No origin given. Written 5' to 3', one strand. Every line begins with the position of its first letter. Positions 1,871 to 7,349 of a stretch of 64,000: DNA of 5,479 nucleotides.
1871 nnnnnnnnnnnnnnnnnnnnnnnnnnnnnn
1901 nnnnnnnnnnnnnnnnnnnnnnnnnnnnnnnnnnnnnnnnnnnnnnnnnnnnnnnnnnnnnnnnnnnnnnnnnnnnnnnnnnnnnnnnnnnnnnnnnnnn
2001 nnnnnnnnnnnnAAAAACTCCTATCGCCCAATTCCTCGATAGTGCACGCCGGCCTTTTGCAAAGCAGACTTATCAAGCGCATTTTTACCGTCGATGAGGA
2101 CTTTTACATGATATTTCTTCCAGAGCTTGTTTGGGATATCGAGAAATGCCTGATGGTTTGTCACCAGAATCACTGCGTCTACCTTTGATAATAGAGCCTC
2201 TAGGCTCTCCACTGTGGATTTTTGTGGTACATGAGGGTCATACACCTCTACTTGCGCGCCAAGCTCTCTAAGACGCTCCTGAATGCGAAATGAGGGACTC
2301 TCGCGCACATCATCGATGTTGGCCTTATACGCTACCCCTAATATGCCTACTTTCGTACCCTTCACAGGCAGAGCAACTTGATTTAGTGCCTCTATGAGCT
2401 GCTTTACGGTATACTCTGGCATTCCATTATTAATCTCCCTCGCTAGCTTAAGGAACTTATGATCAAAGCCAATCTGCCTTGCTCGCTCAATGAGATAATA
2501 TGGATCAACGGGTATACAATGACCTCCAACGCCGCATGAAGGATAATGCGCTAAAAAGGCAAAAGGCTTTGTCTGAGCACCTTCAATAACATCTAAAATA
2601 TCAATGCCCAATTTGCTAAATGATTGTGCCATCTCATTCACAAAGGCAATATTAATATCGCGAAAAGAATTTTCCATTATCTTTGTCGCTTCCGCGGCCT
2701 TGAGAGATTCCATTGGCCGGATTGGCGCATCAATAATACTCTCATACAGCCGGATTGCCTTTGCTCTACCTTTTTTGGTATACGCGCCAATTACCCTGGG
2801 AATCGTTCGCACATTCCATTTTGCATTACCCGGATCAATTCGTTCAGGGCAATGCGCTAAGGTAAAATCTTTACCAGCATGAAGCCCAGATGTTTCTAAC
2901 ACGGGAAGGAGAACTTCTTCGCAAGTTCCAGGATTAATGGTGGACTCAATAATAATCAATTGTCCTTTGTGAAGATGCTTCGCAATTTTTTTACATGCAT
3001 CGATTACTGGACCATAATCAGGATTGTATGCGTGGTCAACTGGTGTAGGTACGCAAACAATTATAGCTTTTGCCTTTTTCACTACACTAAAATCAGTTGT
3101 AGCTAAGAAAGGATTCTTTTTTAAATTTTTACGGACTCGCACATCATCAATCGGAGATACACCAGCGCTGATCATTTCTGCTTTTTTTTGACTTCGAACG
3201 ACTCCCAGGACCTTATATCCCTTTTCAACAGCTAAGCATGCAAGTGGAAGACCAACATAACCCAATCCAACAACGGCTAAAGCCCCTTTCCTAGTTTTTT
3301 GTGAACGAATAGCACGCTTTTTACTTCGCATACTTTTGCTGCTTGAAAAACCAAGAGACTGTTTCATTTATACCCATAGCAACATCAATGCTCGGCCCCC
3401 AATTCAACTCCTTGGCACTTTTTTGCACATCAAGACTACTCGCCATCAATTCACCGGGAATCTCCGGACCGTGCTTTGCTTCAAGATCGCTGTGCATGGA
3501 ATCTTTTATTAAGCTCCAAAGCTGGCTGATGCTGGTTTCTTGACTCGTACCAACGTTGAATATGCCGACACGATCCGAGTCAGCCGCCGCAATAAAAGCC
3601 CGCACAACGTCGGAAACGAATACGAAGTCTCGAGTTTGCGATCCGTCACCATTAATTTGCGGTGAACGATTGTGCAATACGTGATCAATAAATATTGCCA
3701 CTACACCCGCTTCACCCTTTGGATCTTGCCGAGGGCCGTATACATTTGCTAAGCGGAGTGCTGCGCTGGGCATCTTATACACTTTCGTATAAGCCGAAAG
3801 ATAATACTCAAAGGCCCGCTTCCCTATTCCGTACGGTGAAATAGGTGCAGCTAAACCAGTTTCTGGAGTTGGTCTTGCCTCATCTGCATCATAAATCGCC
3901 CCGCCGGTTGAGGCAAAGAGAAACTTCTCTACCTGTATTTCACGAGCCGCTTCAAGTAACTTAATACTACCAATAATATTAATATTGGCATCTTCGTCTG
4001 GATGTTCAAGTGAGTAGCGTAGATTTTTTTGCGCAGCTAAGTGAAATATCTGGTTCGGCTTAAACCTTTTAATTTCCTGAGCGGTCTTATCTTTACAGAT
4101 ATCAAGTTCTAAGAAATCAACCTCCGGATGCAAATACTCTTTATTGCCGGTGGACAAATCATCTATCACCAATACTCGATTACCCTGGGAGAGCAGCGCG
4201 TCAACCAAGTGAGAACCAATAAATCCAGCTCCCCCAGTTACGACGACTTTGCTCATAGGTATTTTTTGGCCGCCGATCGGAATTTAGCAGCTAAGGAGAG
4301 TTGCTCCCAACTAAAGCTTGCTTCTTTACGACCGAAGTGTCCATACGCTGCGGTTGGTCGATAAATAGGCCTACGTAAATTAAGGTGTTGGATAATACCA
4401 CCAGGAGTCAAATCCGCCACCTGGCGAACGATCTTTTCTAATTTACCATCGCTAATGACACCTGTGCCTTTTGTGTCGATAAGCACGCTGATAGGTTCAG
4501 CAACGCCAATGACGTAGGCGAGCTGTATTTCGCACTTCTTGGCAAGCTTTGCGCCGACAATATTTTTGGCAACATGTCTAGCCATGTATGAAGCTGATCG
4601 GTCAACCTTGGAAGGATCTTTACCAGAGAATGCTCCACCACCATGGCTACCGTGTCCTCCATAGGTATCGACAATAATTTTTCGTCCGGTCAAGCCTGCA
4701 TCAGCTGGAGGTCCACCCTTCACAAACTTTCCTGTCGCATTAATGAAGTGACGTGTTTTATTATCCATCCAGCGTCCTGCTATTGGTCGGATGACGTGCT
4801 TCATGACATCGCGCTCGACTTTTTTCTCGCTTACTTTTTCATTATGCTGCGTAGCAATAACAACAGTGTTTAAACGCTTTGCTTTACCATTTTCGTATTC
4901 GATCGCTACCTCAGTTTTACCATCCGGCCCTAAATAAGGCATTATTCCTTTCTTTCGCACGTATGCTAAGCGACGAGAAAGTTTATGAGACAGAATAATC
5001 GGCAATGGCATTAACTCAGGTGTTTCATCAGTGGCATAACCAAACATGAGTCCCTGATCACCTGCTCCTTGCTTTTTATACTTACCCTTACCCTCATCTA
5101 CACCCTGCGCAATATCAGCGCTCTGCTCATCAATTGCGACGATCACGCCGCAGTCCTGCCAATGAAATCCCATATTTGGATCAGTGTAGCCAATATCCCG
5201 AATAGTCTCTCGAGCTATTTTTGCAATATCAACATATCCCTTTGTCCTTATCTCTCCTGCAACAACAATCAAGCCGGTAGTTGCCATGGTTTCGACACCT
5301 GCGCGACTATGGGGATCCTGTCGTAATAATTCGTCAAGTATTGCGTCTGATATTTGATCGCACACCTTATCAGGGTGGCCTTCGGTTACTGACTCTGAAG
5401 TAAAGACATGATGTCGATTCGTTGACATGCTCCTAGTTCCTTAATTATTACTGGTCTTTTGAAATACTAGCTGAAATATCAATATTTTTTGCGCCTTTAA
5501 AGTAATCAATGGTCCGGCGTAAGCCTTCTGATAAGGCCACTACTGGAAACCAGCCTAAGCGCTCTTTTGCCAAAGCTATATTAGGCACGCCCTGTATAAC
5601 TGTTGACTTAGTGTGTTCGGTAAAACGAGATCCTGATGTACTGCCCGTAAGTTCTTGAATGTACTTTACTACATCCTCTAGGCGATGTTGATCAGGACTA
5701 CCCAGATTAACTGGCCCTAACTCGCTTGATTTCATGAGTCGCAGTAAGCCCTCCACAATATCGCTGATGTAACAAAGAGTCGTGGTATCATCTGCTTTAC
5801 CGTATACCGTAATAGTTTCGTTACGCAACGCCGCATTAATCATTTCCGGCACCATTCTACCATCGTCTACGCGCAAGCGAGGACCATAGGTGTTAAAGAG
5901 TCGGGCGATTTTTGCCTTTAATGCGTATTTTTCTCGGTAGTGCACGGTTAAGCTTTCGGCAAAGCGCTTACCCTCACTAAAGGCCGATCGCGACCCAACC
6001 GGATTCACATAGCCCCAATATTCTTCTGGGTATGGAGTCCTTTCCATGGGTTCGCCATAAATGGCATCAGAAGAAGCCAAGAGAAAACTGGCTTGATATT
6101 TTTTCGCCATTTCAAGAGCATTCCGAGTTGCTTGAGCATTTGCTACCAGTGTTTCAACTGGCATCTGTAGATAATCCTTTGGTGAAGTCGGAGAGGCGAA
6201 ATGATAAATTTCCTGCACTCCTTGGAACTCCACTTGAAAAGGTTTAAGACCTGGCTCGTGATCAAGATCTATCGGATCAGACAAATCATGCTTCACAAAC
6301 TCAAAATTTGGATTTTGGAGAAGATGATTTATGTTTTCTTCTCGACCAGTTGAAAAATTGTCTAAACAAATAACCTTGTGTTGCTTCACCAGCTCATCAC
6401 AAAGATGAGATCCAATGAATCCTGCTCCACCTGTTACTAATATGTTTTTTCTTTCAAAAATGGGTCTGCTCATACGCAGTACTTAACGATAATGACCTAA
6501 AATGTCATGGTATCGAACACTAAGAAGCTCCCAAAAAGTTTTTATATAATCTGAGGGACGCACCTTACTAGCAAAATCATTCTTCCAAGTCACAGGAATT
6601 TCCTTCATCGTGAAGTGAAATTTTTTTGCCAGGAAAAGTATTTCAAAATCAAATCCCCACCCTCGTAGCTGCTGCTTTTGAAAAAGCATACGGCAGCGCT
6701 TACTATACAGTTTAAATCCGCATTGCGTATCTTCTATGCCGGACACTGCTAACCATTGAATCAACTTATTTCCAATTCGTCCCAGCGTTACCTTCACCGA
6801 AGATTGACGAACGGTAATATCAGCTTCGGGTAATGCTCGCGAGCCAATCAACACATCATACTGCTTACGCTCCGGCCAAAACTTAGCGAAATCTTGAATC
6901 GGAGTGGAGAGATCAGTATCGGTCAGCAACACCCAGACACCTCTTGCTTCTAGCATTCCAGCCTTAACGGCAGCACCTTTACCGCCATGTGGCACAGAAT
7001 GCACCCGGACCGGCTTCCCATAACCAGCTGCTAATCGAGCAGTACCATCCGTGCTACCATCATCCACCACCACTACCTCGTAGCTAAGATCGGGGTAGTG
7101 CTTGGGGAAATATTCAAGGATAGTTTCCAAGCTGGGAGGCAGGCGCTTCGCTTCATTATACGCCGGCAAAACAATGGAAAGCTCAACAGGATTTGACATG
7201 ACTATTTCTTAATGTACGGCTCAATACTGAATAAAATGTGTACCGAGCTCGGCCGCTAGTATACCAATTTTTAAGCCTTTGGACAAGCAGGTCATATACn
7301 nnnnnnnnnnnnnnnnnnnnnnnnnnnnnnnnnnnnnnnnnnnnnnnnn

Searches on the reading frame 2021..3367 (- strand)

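Call 38: search_protein_families(library=pfam, proteins=[window:2021-3367:-], max_evalue=0.001)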
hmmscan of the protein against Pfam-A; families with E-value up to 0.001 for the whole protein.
window:2021-3367:- (448 aa): 6 families
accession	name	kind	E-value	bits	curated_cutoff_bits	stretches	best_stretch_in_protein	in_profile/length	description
PF03721.20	UDPG_MGDP_dh_N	-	4.8e-38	131.1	27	1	30-202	3-181/187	UDP-glucose/GDP-mannose dehydrogenase family, NAD binding domain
PF00984.24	UDPG_MGDP_dh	-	1.3e-29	102.6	25.4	1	224-314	2-93/94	UDP-glucose/GDP-mannose dehydrogenase family, central domain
PF03720.21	UDPG_MGDP_dh_C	-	1e-23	84.1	30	1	341-433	1-103/103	UDP-glucose/GDP-mannose dehydrogenase family, UDP binding domain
PF03446.21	NAD_binding_2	-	3.7e-08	34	21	1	30-152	2-103/161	NAD binding domain of 6-phosphogluconate dehydrogenase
PF02826.25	2-Hacid_dh_C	-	1.2e-06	28.5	25.1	0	15-67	24-77/178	D-isomer specific 2-hydroxyacid dehydrogenase, NAD binding domain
PF02558.23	ApbA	-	0.00035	20.7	22.2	1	31-128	2-96/150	Ketopantoate reductase PanE/ApbA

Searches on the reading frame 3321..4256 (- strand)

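Call 38: search_protein_families(library=pfam, proteins=[window:3321-4256:-], max_evalue=0.001)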
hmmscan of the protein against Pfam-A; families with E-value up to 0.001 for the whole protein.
window:3321-4256:- (311 aa): 7 families
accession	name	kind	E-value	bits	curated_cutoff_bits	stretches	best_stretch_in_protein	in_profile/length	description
PF01370.27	Epimerase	-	3.8e-59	200.4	20.9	1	4-236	1-240/240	NAD dependent epimerase/dehydratase family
PF16363.11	GDP_Man_Dehyd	-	9.3e-50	170.4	27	1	6-299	2-332/332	GDP-mannose 4,6 dehydratase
PF01073.25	3Beta_HSD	-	7.8e-18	64.9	22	1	5-225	1-229/280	3-beta hydroxysteroid dehydrogenase/isomerase family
PF02719.21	Polysacc_synt_2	-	9.3e-14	51.7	20.2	1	4-229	1-221/293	Polysaccharide biosynthesis protein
PF04321.23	RmlD_sub_bind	-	2.7e-13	50.1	27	1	3-253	2-230/287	RmlD substrate binding domain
PF07993.18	NAD_binding_4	-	1.1e-09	38.3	20.1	1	68-214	90-251/258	Male sterility protein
PF13460.12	NAD_binding_10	-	1.8e-05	25.1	27.2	1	8-154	1-132/184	NAD(P)H-binding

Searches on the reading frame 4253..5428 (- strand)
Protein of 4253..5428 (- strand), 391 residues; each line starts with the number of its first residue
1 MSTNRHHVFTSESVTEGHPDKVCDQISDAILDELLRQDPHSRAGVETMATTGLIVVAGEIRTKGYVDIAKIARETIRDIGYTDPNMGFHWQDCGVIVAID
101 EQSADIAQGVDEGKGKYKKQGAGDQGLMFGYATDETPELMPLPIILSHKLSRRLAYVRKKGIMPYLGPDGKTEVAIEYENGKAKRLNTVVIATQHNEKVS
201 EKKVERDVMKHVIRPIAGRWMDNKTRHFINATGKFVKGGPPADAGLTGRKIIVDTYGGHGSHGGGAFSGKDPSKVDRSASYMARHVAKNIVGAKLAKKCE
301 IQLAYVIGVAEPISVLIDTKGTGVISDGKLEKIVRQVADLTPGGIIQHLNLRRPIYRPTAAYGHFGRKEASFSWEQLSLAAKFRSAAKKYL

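Call 38: search_protein_families(library=pfam, proteins=[window:4253-5428:-], max_evalue=0.001)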
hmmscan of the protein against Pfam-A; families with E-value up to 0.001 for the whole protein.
window:4253-5428:- (391 aa): 3 families
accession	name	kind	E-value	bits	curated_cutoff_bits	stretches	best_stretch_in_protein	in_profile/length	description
PF02773.21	S-AdoMet_synt_C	-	4.1e-66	221.6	25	1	238-376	2-138/138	S-adenosylmethionine synthetase, C-terminal domain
PF02772.21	S-AdoMet_synt_M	-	8.2e-45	152.2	29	1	119-235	1-120/120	S-adenosylmethionine synthetase, central domain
PF00438.25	S-AdoMet_synt_N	-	7.3e-44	148.8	33.1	1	7-104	2-99/99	S-adenosylmethionine synthetase, N-terminal domain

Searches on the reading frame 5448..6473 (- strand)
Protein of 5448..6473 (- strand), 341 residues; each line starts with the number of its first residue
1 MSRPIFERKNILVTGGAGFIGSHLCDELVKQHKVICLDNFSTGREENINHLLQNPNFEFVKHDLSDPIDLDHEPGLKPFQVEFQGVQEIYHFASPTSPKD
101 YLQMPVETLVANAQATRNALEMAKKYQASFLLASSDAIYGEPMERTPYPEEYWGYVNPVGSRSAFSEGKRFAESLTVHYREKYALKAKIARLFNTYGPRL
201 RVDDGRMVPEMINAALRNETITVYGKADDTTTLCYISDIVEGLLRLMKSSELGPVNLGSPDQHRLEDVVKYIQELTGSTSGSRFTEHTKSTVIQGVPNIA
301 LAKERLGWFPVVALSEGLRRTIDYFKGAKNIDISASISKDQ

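Call 38: search_protein_families(library=pfam, proteins=[window:5448-6473:-], max_evalue=0.001)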
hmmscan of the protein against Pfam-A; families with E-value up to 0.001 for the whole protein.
window:5448-6473:- (341 aa): 6 families
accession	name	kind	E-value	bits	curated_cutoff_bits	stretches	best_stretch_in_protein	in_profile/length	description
PF01370.27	Epimerase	-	2.6e-44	151.9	20.9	1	11-253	1-231/240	NAD dependent epimerase/dehydratase family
PF16363.11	GDP_Man_Dehyd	-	4.7e-42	145.1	27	1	12-320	1-331/332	GDP-mannose 4,6 dehydratase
PF01073.25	3Beta_HSD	-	1.9e-07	30.9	22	1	12-178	1-159/280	3-beta hydroxysteroid dehydrogenase/isomerase family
PF07993.18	NAD_binding_4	-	3.2e-07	30.2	20.1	1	13-192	1-204/258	Male sterility protein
PF04321.23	RmlD_sub_bind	-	3.8e-05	23.3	27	1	10-248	2-198/287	RmlD substrate binding domain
PF02719.21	Polysacc_synt_2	-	9.3e-05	22.2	20.2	1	11-136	1-129/293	Polysaccharide biosynthesis protein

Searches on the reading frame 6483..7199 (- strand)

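Call 38: search_protein_families(library=pfam, proteins=[window:6483-7199:-], max_evalue=0.001)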
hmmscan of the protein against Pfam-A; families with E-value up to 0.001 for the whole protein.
window:6483-7199:- (238 aa): 2 families
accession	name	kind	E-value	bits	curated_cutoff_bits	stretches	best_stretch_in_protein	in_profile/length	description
PF00535.33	Glycos_transf_2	-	1.4e-22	80.8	23.3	1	8-165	1-159/168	Glycosyl transferase family 2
PF13641.12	Glyco_tranf_2_3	-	0.00032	21.2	27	1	7-96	3-96/230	Glycosyltransferase like family 2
